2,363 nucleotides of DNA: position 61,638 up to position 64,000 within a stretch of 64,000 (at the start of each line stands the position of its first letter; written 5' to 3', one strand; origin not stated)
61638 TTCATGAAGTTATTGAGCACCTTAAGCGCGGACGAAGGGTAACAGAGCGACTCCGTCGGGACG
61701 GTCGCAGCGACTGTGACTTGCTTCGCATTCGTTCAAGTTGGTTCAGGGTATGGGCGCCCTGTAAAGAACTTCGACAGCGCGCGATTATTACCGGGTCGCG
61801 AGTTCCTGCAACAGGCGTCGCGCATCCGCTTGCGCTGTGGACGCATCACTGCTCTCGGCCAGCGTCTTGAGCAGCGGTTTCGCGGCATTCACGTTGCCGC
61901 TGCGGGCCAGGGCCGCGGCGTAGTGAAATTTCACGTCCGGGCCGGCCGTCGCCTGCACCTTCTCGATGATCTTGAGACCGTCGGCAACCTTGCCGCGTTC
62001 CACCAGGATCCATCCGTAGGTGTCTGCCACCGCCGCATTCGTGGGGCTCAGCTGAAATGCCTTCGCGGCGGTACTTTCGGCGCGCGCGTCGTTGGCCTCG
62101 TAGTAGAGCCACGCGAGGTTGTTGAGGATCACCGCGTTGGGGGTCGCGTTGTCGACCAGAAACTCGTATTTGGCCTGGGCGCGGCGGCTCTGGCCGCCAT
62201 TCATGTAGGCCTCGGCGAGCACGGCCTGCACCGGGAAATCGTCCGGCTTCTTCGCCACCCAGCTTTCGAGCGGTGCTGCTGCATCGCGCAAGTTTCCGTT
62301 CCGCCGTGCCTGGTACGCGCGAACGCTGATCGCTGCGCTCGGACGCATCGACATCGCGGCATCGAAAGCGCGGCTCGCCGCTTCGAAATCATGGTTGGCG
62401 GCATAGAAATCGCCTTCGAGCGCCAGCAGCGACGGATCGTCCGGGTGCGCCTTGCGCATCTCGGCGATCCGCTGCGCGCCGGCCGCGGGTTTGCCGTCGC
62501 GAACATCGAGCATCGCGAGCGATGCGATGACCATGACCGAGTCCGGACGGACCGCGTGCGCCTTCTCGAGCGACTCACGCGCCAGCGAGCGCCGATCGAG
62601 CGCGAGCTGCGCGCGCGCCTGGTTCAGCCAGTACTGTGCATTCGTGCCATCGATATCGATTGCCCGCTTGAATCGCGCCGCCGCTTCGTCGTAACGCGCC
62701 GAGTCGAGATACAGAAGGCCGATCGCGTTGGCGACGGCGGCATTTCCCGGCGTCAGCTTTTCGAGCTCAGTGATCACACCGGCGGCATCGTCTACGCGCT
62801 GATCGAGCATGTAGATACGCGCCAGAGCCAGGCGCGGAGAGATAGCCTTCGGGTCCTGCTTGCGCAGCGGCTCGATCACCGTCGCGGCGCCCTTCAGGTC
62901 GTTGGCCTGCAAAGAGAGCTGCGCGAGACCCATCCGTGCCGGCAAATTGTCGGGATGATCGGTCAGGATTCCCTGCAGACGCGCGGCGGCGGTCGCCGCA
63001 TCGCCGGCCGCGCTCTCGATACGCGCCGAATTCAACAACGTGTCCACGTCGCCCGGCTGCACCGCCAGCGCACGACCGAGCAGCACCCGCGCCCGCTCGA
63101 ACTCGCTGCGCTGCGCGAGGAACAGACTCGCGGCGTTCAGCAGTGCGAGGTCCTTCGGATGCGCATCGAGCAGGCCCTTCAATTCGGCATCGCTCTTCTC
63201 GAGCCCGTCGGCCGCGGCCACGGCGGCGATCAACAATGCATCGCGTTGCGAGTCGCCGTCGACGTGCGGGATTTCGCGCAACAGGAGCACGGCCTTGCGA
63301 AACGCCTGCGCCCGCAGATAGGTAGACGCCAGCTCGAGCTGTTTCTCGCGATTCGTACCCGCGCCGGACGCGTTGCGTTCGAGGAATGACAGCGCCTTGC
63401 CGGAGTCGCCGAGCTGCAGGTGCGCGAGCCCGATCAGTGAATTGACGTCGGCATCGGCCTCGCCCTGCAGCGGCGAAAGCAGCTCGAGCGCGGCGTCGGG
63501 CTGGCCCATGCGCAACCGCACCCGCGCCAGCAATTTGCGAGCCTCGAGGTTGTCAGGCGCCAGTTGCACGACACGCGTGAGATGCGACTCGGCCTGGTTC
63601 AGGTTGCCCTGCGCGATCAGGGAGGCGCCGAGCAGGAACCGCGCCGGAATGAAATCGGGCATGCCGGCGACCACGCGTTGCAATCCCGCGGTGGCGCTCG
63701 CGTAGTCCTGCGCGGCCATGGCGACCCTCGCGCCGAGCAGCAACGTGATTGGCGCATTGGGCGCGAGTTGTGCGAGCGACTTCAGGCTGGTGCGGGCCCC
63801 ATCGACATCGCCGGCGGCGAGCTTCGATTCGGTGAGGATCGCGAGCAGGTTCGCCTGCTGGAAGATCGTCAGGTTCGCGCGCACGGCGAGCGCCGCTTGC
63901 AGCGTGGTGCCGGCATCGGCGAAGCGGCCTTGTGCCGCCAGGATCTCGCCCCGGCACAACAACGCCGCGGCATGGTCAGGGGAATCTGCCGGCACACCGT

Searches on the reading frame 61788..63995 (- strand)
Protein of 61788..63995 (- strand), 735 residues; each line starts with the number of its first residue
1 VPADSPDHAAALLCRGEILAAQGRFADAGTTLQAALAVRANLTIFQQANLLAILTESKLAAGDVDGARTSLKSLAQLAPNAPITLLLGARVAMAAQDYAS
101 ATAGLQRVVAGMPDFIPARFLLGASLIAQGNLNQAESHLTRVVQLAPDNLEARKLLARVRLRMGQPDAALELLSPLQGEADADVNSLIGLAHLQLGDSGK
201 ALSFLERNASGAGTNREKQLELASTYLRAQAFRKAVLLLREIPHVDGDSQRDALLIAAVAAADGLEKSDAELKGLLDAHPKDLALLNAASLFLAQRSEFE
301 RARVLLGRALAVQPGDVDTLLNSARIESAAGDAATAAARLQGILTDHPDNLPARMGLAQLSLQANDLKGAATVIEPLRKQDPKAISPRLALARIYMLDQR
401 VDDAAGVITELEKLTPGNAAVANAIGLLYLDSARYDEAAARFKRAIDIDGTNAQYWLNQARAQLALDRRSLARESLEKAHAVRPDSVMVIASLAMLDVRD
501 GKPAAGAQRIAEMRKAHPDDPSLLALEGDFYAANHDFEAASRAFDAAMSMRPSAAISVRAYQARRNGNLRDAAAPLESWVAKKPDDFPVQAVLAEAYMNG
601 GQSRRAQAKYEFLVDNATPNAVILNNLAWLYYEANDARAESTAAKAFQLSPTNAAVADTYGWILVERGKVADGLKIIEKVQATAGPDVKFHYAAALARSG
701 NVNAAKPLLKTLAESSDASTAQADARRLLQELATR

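Call 12: search_protein_families(library=ncbifam, proteins=[window:61788-63995:-], max_evalue=0.00001)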
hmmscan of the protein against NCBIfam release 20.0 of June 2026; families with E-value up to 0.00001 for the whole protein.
window:61788-63995:- (735 aa): 20 families
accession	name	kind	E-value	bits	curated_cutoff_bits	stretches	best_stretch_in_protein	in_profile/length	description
TIGR02917.1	PEP_TPR_lipo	equivalog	1.2e-118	397.3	312.2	1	5-713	189-898/899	XrtA/PEP-CTERM system TPR-repeat protein PrsT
TIGR02521.1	type_IV_pilW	equivalog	4.7e-36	124.5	154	1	353-541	33-223/234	type IV pilus biogenesis/stability protein PilW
NF040959.1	MamA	equivalog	9.1e-34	116.7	200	3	56-172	79-195/204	magnetosome protein MamA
NF052415.1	T3SS_chap_SctY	equivalog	2.5e-22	79.4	70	1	391-478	12-102/106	type III secretion apparatus assembly chaperone SctY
NF052400.1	M48_BAM_BepA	equivalog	7.7e-21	74.4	570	0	390-495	312-417/483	beta-barrel assembly-enhancing protease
NF033920.0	C39_PA2778_fam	equivalog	1.1e-20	74.1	150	0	417-483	188-254/255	PA2778 family cysteine peptidase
NF008757.0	PRK11788.1-5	equivalog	9.6e-16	57.9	363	0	43-194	175-328/388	lipopolysaccharide assembly protein LapB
TIGR03939.1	PGA_TPR_OMP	equivalog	3.9e-15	55.1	366.65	0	291-385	403-497/800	poly-beta-1,6 N-acetyl-D-glucosamine export porin PgaA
TIGR00540.1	TPR_hemY_coli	hypoth_equivalog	4e-14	52.2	142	0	58-338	93-380/385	heme biosynthesis-associated TPR protein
NF033762.1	social_mot_Tgl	equivalog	9.6e-13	48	225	0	364-546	44-229/252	social motility TPR repeat lipoprotein Tgl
NF008520.0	PRK11447.1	equivalog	2.1e-11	42.4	858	1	74-183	596-704/1157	cellulose synthase complex outer membrane protein BcsC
NF033758.1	gliding_GltE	equivalog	6.2e-11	41.9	225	1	301-468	104-269/411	adventurous gliding motility TPR repeat lipoprotein GltE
TIGR04510.1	mod_pep_cyc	subfamily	1.3e-10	40.5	400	0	422-483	401-462/814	putative peptide modification system cyclase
TIGR02552.1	LcrH_SycD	equivalog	1.4e-09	37.8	104.8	0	398-484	31-117/136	SycD/LcrH family type III secretion system chaperone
NF052304.1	CdsG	equivalog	4.4e-09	36.6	170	0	332-398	23-89/133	CdsG family type III secretion system protein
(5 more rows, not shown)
